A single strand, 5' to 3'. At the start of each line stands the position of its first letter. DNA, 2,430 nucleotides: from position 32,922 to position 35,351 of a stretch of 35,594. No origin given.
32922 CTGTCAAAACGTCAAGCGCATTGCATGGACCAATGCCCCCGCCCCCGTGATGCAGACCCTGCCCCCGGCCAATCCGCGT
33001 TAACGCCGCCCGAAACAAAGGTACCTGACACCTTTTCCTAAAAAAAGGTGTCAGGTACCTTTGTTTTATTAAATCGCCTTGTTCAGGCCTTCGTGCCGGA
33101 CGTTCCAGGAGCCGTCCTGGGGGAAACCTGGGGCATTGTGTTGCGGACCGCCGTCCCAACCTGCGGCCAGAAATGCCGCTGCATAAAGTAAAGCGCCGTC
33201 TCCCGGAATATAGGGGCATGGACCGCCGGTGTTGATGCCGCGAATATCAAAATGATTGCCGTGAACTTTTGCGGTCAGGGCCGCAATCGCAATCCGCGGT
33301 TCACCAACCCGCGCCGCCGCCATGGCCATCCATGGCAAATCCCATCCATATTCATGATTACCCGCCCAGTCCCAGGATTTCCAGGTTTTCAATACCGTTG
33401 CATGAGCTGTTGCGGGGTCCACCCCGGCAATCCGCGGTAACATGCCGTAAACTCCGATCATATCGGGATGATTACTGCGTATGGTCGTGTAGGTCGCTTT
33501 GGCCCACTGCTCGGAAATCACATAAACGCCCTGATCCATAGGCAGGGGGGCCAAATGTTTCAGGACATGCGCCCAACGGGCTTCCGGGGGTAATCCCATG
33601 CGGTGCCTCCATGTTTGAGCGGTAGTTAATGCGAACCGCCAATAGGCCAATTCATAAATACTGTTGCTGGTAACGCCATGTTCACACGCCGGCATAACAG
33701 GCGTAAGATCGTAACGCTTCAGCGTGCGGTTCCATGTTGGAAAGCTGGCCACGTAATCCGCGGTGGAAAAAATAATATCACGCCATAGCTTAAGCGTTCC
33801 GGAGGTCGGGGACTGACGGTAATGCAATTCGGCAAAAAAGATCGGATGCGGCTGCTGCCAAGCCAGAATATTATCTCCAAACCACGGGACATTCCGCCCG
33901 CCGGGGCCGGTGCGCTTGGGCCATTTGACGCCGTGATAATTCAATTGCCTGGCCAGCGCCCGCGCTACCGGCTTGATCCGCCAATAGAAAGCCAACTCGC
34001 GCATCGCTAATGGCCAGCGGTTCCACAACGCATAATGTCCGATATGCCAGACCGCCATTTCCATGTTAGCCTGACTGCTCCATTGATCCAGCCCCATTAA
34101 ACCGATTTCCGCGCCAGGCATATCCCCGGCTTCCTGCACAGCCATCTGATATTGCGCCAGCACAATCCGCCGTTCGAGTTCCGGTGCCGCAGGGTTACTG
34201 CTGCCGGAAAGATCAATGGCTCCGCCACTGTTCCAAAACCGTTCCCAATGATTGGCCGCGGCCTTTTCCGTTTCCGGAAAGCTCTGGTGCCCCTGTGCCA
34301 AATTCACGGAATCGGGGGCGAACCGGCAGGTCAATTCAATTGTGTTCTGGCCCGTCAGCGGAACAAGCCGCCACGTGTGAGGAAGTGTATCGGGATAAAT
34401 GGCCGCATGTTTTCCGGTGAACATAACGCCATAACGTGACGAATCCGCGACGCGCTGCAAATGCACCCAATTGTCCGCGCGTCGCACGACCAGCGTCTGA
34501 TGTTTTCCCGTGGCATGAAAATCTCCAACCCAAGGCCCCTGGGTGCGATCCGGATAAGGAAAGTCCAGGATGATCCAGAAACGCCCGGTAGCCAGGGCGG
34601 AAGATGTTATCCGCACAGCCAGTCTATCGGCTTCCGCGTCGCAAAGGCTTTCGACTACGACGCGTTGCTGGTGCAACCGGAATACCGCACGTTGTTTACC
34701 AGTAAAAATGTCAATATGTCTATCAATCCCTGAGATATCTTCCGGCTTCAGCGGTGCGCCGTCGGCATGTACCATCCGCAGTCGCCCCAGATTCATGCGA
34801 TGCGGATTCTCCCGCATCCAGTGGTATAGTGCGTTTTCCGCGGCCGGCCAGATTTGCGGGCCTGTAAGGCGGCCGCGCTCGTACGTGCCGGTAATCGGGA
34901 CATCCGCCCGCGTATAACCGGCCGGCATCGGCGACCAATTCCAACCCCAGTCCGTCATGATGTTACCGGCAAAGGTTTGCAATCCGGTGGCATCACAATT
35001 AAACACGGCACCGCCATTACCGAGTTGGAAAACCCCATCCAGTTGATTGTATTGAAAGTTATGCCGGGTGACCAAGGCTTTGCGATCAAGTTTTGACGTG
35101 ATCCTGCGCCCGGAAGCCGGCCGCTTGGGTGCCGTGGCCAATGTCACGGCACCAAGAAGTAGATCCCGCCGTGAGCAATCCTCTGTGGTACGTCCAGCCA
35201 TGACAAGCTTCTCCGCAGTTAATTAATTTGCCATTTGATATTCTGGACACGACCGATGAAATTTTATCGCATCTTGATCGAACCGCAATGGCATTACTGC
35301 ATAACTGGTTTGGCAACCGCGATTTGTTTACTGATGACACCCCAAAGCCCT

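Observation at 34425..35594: Exact inverted repeat brackets the promoter and N-terminal third of a Tat-exported 710-aa gene: possible intragenic inverton, or a fold-back artefact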

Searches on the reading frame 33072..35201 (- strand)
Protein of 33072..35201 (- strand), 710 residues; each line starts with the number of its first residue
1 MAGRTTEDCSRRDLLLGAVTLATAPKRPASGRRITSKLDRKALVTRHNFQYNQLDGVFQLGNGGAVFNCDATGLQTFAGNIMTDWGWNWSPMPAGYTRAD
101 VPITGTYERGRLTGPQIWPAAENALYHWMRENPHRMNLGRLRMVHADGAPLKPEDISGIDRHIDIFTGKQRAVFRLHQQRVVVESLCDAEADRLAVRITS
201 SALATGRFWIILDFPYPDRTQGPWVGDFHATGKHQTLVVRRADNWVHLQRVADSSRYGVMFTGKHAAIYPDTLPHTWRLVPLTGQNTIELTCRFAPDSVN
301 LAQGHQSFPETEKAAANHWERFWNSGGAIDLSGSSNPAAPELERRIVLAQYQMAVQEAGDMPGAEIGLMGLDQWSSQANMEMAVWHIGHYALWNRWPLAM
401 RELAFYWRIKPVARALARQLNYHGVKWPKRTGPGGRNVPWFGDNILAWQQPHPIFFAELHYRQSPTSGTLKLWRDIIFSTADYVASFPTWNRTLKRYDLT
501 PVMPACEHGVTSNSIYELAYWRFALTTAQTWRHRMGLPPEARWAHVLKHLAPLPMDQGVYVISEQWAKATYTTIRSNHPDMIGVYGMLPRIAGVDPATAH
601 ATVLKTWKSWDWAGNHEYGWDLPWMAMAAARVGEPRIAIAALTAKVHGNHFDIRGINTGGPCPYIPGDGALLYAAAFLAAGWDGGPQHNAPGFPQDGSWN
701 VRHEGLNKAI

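Call 7: search_protein_families(library=pfam, proteins=[window:33072-35201:-], max_evalue=0.1)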
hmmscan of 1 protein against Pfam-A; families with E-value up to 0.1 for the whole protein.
window:33072-35201:- (710 aa): 0 families

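Call 8: find_encoding_contigs(protein=window:33072-35201:-, flank=10000, max_places=10)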
Protein window:33072-35201:- (710 aa): no gene with exactly this product is on record in the collection.

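Call 9: find_homologous_proteins(query=window:33072-35201:-)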
Query window:33072-35201:- (710 aa): 2787 proteins with E <= 0.001 among 8000 candidates; the best 120 are listed.
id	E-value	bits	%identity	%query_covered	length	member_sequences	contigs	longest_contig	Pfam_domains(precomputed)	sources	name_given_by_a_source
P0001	0.0e+0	1484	86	100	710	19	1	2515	-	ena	-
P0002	0.0e+0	1227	73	99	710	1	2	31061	-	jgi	jgi:hypothetical protein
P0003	1.2e-224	766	51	97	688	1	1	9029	-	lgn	-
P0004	7.3e-221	753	50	99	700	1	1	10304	-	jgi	jgi:hypothetical protein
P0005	1.2e-219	749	50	95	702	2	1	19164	PF14498.13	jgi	jgi:hypothetical protein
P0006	4.3e-219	747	51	95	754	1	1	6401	-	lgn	-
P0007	5.7e-218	744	49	99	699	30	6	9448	-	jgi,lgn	jgi:hypothetical protein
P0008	9.6e-218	743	51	95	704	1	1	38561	-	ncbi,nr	ncbi:MAG: hypothetical protein JWL77_3889 [Chthonomonadaceae bacterium]|nr:hypothetical protein [Cht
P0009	5.3e-216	737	50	95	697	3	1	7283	-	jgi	jgi:hypothetical protein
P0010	6.3e-216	737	55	61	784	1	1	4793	PF11875.15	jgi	jgi:hypothetical protein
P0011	7.0e-216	737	47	99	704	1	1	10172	-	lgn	-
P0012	4.6e-215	734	49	98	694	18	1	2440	-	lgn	-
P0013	7.0e-215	734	50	95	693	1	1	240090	-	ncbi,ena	-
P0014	8.5e-215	733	50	95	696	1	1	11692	-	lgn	-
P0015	1.6e-214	732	49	95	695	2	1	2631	-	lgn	-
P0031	8.7e-213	727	49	99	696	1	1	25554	PF14498.13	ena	-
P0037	6.5e-212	724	50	95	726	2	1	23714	PF14498.13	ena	-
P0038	9.3e-212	723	49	95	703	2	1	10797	PF14498.13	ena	-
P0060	5.7e-209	714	48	97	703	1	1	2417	PF14498.13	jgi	jgi:hypothetical protein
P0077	1.3e-206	706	49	95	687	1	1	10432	PF14498.13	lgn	-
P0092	1.7e-205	703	48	95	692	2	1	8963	PF14498.13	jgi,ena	jgi:hypothetical protein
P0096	6.6e-205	701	49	98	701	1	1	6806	PF14498.13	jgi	jgi:hypothetical protein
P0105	6.8e-204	697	47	99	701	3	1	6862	PF14498.13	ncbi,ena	-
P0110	1.4e-203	696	54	60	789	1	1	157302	PF14498.13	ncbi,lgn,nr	ncbi:MAG TPA: hypothetical protein VFW05_09565 [Verrucomicrobiae bacterium]|nr:hypothetical protein 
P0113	2.6e-203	695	47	95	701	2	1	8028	PF14498.13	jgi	-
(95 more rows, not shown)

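Call 11: find_encoding_contigs(protein=P0002, flank=10000, max_places=6)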
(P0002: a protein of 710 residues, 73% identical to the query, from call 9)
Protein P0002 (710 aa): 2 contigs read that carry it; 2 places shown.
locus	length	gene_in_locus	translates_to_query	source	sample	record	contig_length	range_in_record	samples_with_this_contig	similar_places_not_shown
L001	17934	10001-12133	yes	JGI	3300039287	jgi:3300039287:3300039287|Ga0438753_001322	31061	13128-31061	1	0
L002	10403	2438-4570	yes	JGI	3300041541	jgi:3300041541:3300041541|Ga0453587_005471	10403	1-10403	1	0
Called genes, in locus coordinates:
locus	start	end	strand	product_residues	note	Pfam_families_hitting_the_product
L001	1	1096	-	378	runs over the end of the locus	PF21016:RlmN_N, PF04055:Radical_SAM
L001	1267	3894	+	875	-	PF10150:RNase_E_G, PF20833:RNase_E_G_Thio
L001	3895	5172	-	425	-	PF00275:EPSP_synthase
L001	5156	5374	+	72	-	-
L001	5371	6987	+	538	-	PF25145:NfeD1b_N, PF24961:NfeD_membrane, PF01957:NfeD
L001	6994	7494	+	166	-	PF01957:NfeD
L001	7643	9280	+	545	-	-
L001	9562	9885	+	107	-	-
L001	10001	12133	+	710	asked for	-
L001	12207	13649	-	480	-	PF12708:Pect-lyase_RHGA_epim, PF00295:Glyco_hydro_28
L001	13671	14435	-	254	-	-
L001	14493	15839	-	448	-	PF00289:Biotin_carb_N, PF02222:ATP-grasp, PF02655:ATP-grasp_3 (weak), PF02786:CPSase_L_D2, PF07478:Dala_Dala_lig_C, PF02785:Biotin_carb_C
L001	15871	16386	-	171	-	PF00364:Biotin_lipoyl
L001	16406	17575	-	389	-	PF01321:Creatinase_N, PF00557:Peptidase_M24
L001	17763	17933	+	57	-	?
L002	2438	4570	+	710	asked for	-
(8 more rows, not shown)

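Call 12: find_encoding_contigs(protein=P0001, flank=10000, max_places=6)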
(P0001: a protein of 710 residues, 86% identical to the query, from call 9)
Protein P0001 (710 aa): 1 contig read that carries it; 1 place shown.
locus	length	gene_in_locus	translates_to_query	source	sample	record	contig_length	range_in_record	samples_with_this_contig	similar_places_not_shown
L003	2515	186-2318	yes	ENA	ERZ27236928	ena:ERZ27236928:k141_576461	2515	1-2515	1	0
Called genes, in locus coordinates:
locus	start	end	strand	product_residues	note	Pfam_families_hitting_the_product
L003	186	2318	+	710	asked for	-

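Call 15: find_related_loci(query=window:33072-35201:-, collection=genome_contigs, flank=10000)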
Query window:33072-35201:- (710 aa) in genome_contigs; peptide patterns used: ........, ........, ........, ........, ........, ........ (x = any residue, [..] = any of these).
18 stretches matched a pattern; 3 encode a relative of the query (tblastn E <= 1e-3); 3 distinct loci.
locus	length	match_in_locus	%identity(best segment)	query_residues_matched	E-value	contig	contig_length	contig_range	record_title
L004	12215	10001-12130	87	1-710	0e+0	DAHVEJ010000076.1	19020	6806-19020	MAG TPA_asm: Phycisphaerales bacterium isolate clean5707 NODE_76_length_19020_cov_3.724859, whole genome shotgun sequenc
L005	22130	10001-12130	87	1-710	0e+0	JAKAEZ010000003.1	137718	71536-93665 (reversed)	MAG: Planctomycetota bacterium isolate WY1.bin60 NODE_179_length_137718_cov_5.307055, whole genome shotgun sequence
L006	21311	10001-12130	86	1-710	0e+0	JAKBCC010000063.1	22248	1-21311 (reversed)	MAG: Planctomycetota bacterium isolate ZJ5.bin40 NODE_2874_length_22248_cov_2.520817, whole genome shotgun sequence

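Call 22: search_solved_structures(query=window:33072-35201:-, max_evalue=1)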
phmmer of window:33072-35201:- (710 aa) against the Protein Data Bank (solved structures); distinct sequences matched with E-value up to 1: 0.

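Call 38: search_protein_families(library=ncbifam, proteins=[window:33072-35201:-], max_evalue=0.1)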
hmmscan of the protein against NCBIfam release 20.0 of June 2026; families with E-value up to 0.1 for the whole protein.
window:33072-35201:- (710 aa): 0 families

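Call 40: search_solved_structures(query=A2, max_evalue=1)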
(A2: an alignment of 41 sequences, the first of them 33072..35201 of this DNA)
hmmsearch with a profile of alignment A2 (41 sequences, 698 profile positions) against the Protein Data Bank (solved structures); distinct sequences matched with E-value up to 1: 1.
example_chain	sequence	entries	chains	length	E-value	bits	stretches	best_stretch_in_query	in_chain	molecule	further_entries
6w0p_A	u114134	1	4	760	0.75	11.1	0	127-500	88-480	Kojibiose phosphorylase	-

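Call 51: predict_structure(alignment_id=A2)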
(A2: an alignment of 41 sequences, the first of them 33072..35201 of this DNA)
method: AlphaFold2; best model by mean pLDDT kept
length: 710 residues; sequences in the alignment: 41
mean_pLDDT: 85.9   pTM: 0.88
mean pLDDT of the five models: 85.9, 85.7, 84.9, 81.4, 81.2
residues with pLDDT >= 90: 384; 70-90: 245; 50-70: 58; < 50: 23
segments of 3 or more residues with pLDDT < 50: 1-9, 25-34
pLDDT, mean of each block of 10 residues (from residue 1): 36 68 53 69 96 86 74 66 70 90 88 89 87 79 90 92 94 94 92 93 92 86 74 94 94 90 96 94 95 89 86 94 94 96 95 73 60 57 76 84 83 93 89 72 79 89 91 96 96 96 87 92 95 97 97 95 93 86 77 88 94 80 93 95 89 84 73 95 91 95 92
secondary structure, 60 per line:
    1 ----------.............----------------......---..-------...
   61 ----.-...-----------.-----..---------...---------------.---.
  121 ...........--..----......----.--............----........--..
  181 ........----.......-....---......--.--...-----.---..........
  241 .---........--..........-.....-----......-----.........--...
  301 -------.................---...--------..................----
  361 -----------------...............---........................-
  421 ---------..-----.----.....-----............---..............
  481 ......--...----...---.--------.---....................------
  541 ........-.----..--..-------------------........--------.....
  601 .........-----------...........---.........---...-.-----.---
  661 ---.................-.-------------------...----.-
elements in order (helices of 4 or more, strands of 3 or more residues): H11-23 H40-45 E58-60 E67-69 H120-131 E140-145 E156-164 E169-176 E179-188 E193-199 H201-204 E208-213 E234-241 E245-252 E255-264 E266-270 E276-281 E287-295 H308-324 E328-330 H339-356 H380-392 H396-419 H443-446 H452-463 H467-486 E489-491 E496-498 H515-534 H541-548 H580-587 H596-609 H621-631 H635-643 H665-680 E702-704

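Call 53: fold_search(model_id=the predicted structure, library=pdb)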
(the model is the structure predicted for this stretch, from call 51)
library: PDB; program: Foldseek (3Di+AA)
matches with E <= 10: 1120; with E <= 0.001: 126
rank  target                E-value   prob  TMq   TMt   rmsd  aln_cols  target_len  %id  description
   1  7fe3_A                2.8e-21  1.00  0.68  0.73   6.1       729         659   12  Crystal structure of GH65 alpha-1,2-glucosidase from Flavobacterium johnsoniae (released 2021-11-10)
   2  4ktr_B                3.8e-20  1.00  0.60  0.56   8.9       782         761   14  Crystal structure of 2-O-alpha-glucosylglycerol phosphorylase in complex with isofagomine and glycerol (released 2014-05-21)
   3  9sd8_A                6.0e-20  1.00  0.60  0.62   6.5       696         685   14  Crystal structure of C-terminally truncated human PGGHG in complex with glucose. (released 2026-02-11)
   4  4ktp_B                6.0e-20  1.00  0.59  0.55   8.8       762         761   14  Crystal structure of 2-O-alpha-glucosylglycerol phosphorylase in complex with glucose (released 2014-05-21)
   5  4ufc_A                6.7e-20  1.00  0.63  0.57   7.5       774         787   12  Crystal structure of the GH95 enzyme BACOVA_03438 (released 2015-07-08)
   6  4ktr_A                6.7e-20  1.00  0.59  0.55   9.3       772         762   14  Crystal structure of 2-O-alpha-glucosylglycerol phosphorylase in complex with isofagomine and glycerol (released 2014-05-21)
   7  2rdy_A                7.4e-20  1.00  0.65  0.59   7.7       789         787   13  Crystal structure of a putative glycoside hydrolase family protein from Bacillus halodurans (released 2007-10-09)
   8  4ufc_B                7.4e-20  1.00  0.63  0.57   7.8       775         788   13  Crystal structure of the GH95 enzyme BACOVA_03438 (released 2015-07-08)
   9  8zbv                  1.7e-19  1.00  0.65  0.61   6.8       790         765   13  alpha-L-fucosidase from Pontiella sulfatireligans F21 (released 2025-04-30)
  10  4ktp_A                2.5e-19  1.00  0.60  0.56   8.3       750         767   14  Crystal structure of 2-O-alpha-glucosylglycerol phosphorylase in complex with glucose (released 2014-05-21)
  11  9sd8_B                3.2e-19  1.00  0.59  0.61   6.6       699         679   14  Crystal structure of C-terminally truncated human PGGHG in complex with glucose. (released 2026-02-11)
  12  7kmq_A                3.7e-19  1.00  0.63  0.60   8.8       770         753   14  Crystal structure of the GH95 alpha-L-1,2-fucosidase (Xac1774) from Xanthomonas citri (released 2021-05-26)
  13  9sd6_A                4.3e-19  1.00  0.59  0.61   6.6       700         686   13  Crystal structure of the C-terminally truncated human E430Q/E574Q-PGGHG double mutant in complex with kojibiose (released 2026-02-11)
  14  9sd7                  4.8e-19  1.00  0.62  0.64   6.1       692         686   13  Crystal structure of C-terminally truncated human PGGHG in complex with glucose (released 2026-02-11)
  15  7kmq_B                5.6e-19  1.00  0.63  0.60   8.1       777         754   14  Crystal structure of the GH95 alpha-L-1,2-fucosidase (Xac1774) from Xanthomonas citri (released 2021-05-26)
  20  6w0p_A                3.0e-18  1.00  0.62  0.59   7.7       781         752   11  Putative kojibiose phosphorylase from human microbiome (released 2020-03-18)
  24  6w0p_B                4.7e-18  1.00  0.62  0.59   7.9       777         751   12  Putative kojibiose phosphorylase from human microbiome (released 2020-03-18)
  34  6w0p_C                2.8e-16  1.00  0.58  0.57   9.4       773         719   12  Putative kojibiose phosphorylase from human microbiome (released 2020-03-18)
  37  6w0p_D                4.8e-12  1.00  0.48  0.50  15.3       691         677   10  Putative kojibiose phosphorylase from human microbiome (released 2020-03-18)
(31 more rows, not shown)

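Call 58: search_protein_families(library=pfam, proteins=[L005:191-955:-, L005:1300-2913:-, L005:3177-4262:-, L005:4284-7280:-, L005:7268-8290:-, L005:8492-9568:-], max_evalue=0.001)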
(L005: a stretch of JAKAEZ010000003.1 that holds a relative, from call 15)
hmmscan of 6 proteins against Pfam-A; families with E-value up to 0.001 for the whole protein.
L005:191-955:- (254 aa): 0 families

L005:1300-2913:- (537 aa): 7 families
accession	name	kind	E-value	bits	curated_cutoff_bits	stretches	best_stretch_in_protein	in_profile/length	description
PF13365.12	Trypsin_2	-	4.3e-37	128.5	27.6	1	139-283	1-144/144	Trypsin-like peptidase domain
PF13180.12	PDZ_2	-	1.1e-24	87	27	2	322-414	1-77/80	PDZ domain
PF17820.7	PDZ_6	-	2.7e-21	75.5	27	2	353-404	2-52/54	PDZ domain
PF00595.29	PDZ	-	8.3e-21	74.6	23.2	2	321-404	9-80/81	PDZ domain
PF00089.32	Trypsin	-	3.8e-20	73.1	20.6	1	140-310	28-220/220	Trypsin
PF14685.13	PDZ_Tricorn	-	3.4e-06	27.4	25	0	360-404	31-76/88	Tricorn protease PDZ domain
PF12812.13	PDZ_1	-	1.1e-05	25.8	28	0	445-511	11-75/78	PDZ-like domain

L005:3177-4262:- (361 aa): 1 family
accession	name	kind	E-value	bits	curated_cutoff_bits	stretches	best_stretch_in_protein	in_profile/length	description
PF07963.17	N_methyl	-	8.4e-09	35.1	21.2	1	1-27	1-27/27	Prokaryotic N-terminal methylation motif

L005:4284-7280:- (998 aa): 1 family
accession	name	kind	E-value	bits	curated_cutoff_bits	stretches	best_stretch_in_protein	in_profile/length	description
PF00128.31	Alpha-amylase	-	0.00017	21.4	22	0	290-326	169-204/446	Alpha amylase, catalytic domain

L005:7268-8290:- (340 aa): 0 families

L005:8492-9568:- (358 aa): 1 family
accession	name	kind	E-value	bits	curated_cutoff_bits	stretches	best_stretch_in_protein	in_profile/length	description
PF07589.16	PEP-CTERM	-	0.00095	19.6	20.7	1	332-355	1-24/24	PEP-CTERM motif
